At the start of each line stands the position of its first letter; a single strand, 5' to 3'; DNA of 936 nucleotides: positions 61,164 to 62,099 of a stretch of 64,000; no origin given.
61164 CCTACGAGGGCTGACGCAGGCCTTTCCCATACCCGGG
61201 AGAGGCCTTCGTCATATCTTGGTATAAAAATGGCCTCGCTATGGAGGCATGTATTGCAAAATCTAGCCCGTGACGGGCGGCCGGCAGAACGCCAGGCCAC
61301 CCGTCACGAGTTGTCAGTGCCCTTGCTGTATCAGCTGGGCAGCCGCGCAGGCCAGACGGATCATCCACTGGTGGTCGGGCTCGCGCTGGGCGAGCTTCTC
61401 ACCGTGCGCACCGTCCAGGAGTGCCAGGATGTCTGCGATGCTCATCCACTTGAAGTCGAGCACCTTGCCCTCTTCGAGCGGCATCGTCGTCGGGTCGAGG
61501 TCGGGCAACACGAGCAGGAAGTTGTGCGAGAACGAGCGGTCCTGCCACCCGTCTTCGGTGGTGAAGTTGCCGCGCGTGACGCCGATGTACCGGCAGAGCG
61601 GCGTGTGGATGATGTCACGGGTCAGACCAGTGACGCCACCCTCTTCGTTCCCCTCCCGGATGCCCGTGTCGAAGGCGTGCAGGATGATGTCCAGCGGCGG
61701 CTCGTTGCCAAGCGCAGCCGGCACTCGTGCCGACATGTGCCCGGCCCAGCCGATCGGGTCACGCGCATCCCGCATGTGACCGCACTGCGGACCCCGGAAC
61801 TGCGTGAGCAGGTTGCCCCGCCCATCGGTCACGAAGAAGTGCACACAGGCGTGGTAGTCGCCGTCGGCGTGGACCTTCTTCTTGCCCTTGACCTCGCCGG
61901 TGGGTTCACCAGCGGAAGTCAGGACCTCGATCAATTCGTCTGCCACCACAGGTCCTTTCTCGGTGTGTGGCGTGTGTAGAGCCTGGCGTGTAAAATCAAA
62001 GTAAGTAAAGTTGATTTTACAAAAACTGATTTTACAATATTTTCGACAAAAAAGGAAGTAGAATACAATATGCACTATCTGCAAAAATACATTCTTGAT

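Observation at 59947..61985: Foreign three-gene block: HIT protein, minimal K+ channel and Nudix hydrolase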

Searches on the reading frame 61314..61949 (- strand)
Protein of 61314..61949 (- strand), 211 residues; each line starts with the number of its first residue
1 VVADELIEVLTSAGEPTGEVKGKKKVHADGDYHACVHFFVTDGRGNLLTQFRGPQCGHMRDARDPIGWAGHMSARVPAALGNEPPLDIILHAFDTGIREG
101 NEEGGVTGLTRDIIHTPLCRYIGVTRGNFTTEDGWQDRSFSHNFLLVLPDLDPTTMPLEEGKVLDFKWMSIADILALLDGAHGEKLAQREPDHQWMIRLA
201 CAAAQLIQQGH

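Call 5: search_protein_families(library=pfam, proteins=[window:61314-61949:-], max_evalue=0.01)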
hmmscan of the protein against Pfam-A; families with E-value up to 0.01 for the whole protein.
window:61314-61949:- (211 aa): 1 family
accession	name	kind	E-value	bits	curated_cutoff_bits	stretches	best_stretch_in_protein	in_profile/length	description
PF00293.34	NUDIX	-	0.00017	22.1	21.1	1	97-179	49-122/134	NUDIX domain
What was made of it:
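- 61314..61949 (-): Nudix-fold protein ('Nudix211'), 211 aa, YfcD/IDI-like. RExxEE is retained, with a 13-17-residue insertion inside the Nudix box. GC3 0.85. Conserved divergent partner of the wHTH-Nudix gene. Pfam NUDIX 1.7e-4 (call 5).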

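Call 14: find_homologous_proteins(query=window:61314-61949:-, max_evalue=0.001)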
Query window:61314-61949:- (211 aa): 4 proteins with E <= 0.001 among 310 candidates.
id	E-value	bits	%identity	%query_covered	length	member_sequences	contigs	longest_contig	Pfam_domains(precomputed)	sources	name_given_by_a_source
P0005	3.6e-137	473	95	100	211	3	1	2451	-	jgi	jgi:isopentenyl-diphosphate Delta-isomerase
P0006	5.4e-76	273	59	100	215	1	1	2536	PF00293.35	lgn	-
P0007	5.0e-46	175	45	98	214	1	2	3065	PF00293.35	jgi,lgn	jgi:8-oxo-dGTP pyrophosphatase MutT (NUDIX family)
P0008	1.3e-38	151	43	99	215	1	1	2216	-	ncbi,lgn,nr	ncbi:MAG TPA: hypothetical protein VM581_01335 [Magnetospirillaceae bacterium]|nr:hypothetical prote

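Call 17: find_encoding_contigs(protein=P0007, flank=10000)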
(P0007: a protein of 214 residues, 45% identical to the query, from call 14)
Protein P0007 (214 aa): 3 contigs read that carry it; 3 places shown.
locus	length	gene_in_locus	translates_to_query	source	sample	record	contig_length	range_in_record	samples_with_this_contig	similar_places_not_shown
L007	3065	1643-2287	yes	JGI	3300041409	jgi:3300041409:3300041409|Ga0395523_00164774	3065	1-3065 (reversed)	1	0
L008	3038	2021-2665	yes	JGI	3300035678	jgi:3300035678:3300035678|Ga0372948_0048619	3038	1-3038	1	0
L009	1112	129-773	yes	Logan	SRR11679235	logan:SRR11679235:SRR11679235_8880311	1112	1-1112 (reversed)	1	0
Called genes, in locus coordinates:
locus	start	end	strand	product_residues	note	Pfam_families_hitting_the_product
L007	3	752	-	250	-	?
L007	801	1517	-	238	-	PF00293:NUDIX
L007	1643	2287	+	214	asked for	PF00293:NUDIX (weak)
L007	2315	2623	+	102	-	-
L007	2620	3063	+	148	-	?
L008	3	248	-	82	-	?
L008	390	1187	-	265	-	-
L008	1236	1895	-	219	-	PF00293:NUDIX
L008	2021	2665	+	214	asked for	PF00293:NUDIX (weak)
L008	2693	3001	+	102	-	-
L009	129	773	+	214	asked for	PF00293:NUDIX (weak)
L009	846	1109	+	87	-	-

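Call 18: find_encoding_contigs(protein=P0008, flank=10000)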
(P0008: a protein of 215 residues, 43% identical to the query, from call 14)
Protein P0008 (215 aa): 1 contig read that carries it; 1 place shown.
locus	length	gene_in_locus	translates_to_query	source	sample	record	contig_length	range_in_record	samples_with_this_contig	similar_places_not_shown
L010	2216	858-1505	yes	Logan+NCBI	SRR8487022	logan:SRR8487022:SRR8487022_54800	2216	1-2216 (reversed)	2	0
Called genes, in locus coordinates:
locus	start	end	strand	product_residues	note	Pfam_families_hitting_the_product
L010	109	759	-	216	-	PF00293:NUDIX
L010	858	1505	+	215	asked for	-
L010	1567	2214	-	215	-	PF02517:Rce1-like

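Call 22: search_solved_structures(query=window:61314-61949:-, max_evalue=1, show_alignments=2)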
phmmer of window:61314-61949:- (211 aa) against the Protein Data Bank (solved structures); distinct sequences matched with E-value up to 1: 2.
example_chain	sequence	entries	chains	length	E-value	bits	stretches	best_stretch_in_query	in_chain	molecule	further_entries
9e9c_t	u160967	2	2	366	0.37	13.7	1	146-185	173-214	GTP-binding protein 10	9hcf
7oi6_y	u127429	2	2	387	0.76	12.7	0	149-185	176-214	GTP-binding protein 10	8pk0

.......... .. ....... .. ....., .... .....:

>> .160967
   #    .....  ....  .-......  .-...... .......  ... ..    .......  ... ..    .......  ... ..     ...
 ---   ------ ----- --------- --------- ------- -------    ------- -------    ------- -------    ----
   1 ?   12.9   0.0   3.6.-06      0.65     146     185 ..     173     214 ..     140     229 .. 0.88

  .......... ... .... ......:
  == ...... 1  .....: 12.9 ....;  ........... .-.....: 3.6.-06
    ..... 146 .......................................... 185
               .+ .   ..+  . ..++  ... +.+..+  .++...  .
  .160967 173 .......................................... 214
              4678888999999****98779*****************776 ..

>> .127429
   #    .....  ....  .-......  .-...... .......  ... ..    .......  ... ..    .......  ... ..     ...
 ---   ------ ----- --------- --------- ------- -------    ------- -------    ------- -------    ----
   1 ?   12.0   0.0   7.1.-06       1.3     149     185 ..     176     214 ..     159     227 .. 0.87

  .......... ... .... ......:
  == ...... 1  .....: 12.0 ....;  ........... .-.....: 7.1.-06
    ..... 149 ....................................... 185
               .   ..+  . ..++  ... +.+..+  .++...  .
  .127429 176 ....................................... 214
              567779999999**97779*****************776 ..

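Call 28: find_related_loci(query=A2, collection=viral_contigs, flank=10000)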
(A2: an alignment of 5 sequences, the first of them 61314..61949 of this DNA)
Query A2 (211 aa) in viral_contigs; peptide patterns used: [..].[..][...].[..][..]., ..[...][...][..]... (x = any residue, [..] = any of these).
98 stretches matched a pattern, but none encodes a relative of the query by tblastn (E <= 1e-3).

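Call 39: search_dna_similar(query=window:61314-61949:-, collection=plasmids, mode=protein, max_evalue=0.001, max_rows=12)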
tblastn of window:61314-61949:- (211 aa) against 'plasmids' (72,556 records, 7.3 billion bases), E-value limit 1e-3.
No match.

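Call 44: find_related_loci(query=A2, collection=metagenome_contigs, flank=10000)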
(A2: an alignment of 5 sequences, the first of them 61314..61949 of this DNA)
Query A2 (211 aa) in metagenome_contigs; peptide patterns used: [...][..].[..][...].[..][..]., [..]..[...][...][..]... (x = any residue, [..] = any of these).
244 stretches matched a pattern; 15 encode a relative of the query (tblastn E <= 1e-3); 15 distinct loci.
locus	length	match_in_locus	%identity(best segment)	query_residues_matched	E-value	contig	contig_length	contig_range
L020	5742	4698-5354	42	1-209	2e-41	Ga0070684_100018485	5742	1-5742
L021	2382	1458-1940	26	2-191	1e-12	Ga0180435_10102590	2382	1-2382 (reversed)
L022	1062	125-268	46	5-52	2e-8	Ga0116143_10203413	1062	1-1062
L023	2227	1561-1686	50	14-53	1e-7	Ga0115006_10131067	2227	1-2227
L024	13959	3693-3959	30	3-107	1e-7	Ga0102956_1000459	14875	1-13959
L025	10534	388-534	47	3-50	2e-7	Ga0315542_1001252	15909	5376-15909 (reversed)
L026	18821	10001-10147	47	3-50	2e-7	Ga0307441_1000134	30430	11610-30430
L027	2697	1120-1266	45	3-50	8e-7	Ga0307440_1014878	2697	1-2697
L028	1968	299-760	29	5-180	1e-6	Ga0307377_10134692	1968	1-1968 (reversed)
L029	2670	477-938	29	5-180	1e-6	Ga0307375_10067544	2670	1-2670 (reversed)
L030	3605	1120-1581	29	5-180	1e-6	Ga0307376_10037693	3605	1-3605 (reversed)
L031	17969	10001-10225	36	1-74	7e-6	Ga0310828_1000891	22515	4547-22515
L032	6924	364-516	39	3-53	1e-5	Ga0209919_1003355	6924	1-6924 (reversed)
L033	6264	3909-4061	39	3-53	1e-5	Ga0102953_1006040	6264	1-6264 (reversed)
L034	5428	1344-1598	31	15-109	8e-5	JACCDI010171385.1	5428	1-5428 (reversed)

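Call 47: predict_structure(alignment_id=A2)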
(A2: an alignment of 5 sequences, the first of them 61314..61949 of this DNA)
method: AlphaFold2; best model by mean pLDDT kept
length: 211 residues; sequences in the alignment: 5
mean_pLDDT: 82.1   pTM: 0.82
mean pLDDT of the five models: 82.1, 72.9, 72.0, 61.9, 52.6
residues with pLDDT >= 90: 52; 70-90: 128; 50-70: 22; < 50: 9
segments of 3 or more residues with pLDDT < 50: 1-3, 77-82
pLDDT, mean of each block of 10 residues (from residue 1): 69 87 87 91 93 72 85 60 67 88 80 89 84 77 92 85 86 90 73 80 88 79
secondary structure, 60 per line:
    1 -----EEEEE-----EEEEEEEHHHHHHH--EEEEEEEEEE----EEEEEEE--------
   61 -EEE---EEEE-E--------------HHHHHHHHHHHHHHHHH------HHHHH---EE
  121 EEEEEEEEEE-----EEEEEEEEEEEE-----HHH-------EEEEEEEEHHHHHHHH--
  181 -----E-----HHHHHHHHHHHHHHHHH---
elements in order: E6-10 E16-22 H23-29 E32-41 E46-52 E62-64 E68-71 H88-104 H111-115 E119-130 E136-147 E163-170 H171-178 H192-208
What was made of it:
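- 61314..61949 (-): AF2 pLDDT 82 (call 47).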

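Call 51: fold_search(model_id=the predicted structure, library=pdb)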
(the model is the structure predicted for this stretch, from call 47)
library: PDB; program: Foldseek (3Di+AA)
matches with E <= 10: 490; with E <= 0.001: 160
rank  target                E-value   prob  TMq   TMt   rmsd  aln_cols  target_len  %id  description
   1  2fkb_C                1.7e-10  1.00  0.62  0.77   3.5       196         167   19  Crystal structure of a putative enzyme (possible Nudix hydrolase) from Escherichia Coli K12 (released 2006-02-21)
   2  2fkb_A                7.8e-10  1.00  0.61  0.78   3.5       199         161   20  Crystal structure of a putative enzyme (possible Nudix hydrolase) from Escherichia Coli K12 (released 2006-02-21)
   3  2i6k_A                1.0e-08  1.00  0.70  0.66   4.8       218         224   14  Crystal structure of human type I IPP isomerase complexed with a substrate analog (released 2007-06-05)
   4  1nfs_A                1.0e-08  1.00  0.65  0.76   4.5       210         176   20  STRUCTURE AND MECHANISM OF ACTION OF ISOPENTENYLPYROPHOSPHATE-DIMETHYLALLYLPYROPHOSPHATE ISOMERASE: COMPLEX WITH NIPP (released 2003-06-24)
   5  2i6k_B                1.2e-08  1.00  0.65  0.63   4.2       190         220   15  Crystal structure of human type I IPP isomerase complexed with a substrate analog (released 2007-06-05)
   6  1nfs_B                1.3e-08  1.00  0.60  0.69   4.7       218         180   17  STRUCTURE AND MECHANISM OF ACTION OF ISOPENTENYLPYROPHOSPHATE-DIMETHYLALLYLPYROPHOSPHATE ISOMERASE: COMPLEX WITH NIPP (released 2003-06-24)
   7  1x83_B                2.3e-08  1.00  0.67  0.78   3.8       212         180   19  Y104F IPP isomerase reacted with (S)-bromohydrine of IPP (released 2005-01-25)
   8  1i9a_A                4.0e-08  1.00  0.66  0.77   4.4       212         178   20  STRUCTURAL STUDIES OF CHOLESTEROL BIOSYNTHESIS: MEVALONATE 5-DIPHOSPHATE DECARBOXYLASE AND ISOPENTENYL DIPHOSPHATE ISO (released 2001-03-28)
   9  2dho                  4.2e-08  1.00  0.62  0.61   4.7       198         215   15  Crystal structure of human IPP isomerase I in space group P212121 (released 2007-06-05)
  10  1hx3_B                4.5e-08  1.00  0.65  0.74   4.6       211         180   19  CRYSTAL STRUCTURE OF E.COLI ISOPENTENYL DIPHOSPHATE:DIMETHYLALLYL DIPHOSPHATE ISOMERASE (released 2001-07-11)
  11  2icj                  5.4e-08  1.00  0.68  0.66   4.6       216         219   15  The crystal structure of human isopentenyl diphophate isomerase (released 2007-03-20)
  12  1x83_A                8.3e-08  1.00  0.62  0.73   4.7       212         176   18  Y104F IPP isomerase reacted with (S)-bromohydrine of IPP (released 2005-01-25)
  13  1hx3_A                1.1e-07  1.00  0.60  0.71   5.3       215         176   19  CRYSTAL STRUCTURE OF E.COLI ISOPENTENYL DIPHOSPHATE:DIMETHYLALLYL DIPHOSPHATE ISOMERASE (released 2001-07-11)
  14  2ick                  1.3e-07  1.00  0.68  0.65   4.7       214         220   14  Human isopentenyl diphophate isomerase complexed with substrate analog (released 2007-03-20)
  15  2o5f_B                1.7e-07  1.00  0.58  0.73   4.5       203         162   16  Crystal Structure of DR0079 from Deinococcus radiodurans at 1.9 Angstrom Resolution (released 2007-12-18)
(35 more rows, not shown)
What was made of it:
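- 61314..61949 (-): Foldseek hits 2fkb (YfcD) at 1.7e-10 and IPP isomerases at about 1e-8 (call 51).
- On Nudix hydrolases: 160 PDB matches at E<=1e-3; the 50 listed are all Nudix-fold proteins (calls 47, 51).
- The Nudix211 fold is confident and closest to YfcD and IDI (calls 47, 51).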

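Call 57: search_protein_families(library=pfam, proteins=[L008:390-1187:-, L020:4698-5399:+], max_evalue=0.01)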
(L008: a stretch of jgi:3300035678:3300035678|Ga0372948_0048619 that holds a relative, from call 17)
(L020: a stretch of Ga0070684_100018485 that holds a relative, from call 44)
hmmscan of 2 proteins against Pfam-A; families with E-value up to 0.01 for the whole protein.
L008:390-1187:- (265 aa): 0 families

L020:4698-5399:+ (233 aa): 1 family
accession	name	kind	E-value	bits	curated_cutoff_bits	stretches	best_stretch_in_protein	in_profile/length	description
PF00293.34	NUDIX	-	8.1e-06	26.3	21.1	1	100-197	45-129/134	NUDIX domain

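Call 58: search_protein_families(library=ncbifam, proteins=[window:61314-61949:-], max_evalue=0.01)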
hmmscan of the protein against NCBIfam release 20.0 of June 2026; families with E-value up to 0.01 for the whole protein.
window:61314-61949:- (211 aa): 0 families

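Call 59: search_protein_families(library=padloc, proteins=[window:61314-61949:-], max_evalue=0.01)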
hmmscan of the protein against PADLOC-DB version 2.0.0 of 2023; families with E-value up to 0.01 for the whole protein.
window:61314-61949:- (211 aa): 0 families

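Call 60: search_protein_families(library=phrogs, proteins=[window:61314-61949:-], max_evalue=0.01)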
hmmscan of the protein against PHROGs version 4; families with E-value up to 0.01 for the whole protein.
window:61314-61949:- (211 aa): 0 families

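Call 76: search_solved_structures(query=A2, max_evalue=10, show_alignments=3)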
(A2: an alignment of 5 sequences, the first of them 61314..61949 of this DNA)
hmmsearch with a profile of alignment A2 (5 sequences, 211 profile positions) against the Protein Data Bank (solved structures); distinct sequences matched with E-value up to 10: 4.
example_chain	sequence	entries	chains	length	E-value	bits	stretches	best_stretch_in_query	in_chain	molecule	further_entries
2fkb_A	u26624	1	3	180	0.0055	19.3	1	4-64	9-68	Putative Nudix hydrolase yfcD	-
1ow2_A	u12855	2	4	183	0.91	12.1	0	4-71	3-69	ISOPENTENYL-DIPHOSPHATE DELTA-ISOMERASE | ISOPENTENYL DIPHOSPHATE DELTA-ISOMERASE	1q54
1hx3_A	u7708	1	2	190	1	11.9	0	4-71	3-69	ISOPENTENYL DIPHOSPHATE DELTA-ISOMERASE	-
8qzu_A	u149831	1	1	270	1.3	11.6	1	125-173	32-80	Carboxylesterase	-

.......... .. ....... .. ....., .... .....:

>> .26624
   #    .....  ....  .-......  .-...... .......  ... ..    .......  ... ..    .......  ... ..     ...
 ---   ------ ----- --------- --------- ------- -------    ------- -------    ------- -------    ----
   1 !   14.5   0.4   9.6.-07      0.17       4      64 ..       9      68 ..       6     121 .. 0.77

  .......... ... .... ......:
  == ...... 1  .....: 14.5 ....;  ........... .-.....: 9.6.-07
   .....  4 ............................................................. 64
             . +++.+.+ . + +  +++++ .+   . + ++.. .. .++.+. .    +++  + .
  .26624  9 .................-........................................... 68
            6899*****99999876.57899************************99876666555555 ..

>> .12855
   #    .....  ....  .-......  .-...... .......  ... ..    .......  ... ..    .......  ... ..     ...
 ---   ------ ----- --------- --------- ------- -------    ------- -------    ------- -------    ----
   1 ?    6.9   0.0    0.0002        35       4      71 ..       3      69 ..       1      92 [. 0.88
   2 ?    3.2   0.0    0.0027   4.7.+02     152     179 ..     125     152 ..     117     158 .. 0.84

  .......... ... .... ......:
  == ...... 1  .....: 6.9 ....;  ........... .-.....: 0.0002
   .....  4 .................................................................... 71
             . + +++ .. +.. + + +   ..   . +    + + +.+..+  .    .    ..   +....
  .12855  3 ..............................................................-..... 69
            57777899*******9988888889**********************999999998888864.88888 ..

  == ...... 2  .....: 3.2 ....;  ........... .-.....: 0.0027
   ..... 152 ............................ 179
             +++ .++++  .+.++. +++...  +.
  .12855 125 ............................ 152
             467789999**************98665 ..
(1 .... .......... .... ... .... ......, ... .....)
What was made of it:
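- On Type-1 IPP isomerase: The family has (V/W/I)-A-G-H. This aligns with 'vaGH' of the IDI chains 1ow2 and 1hx3 (call 76).
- Tried and rejected: Nudix211 as an IPP isomerase (JGI label): rejected, because the catalytic Cys is missing (call 76).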
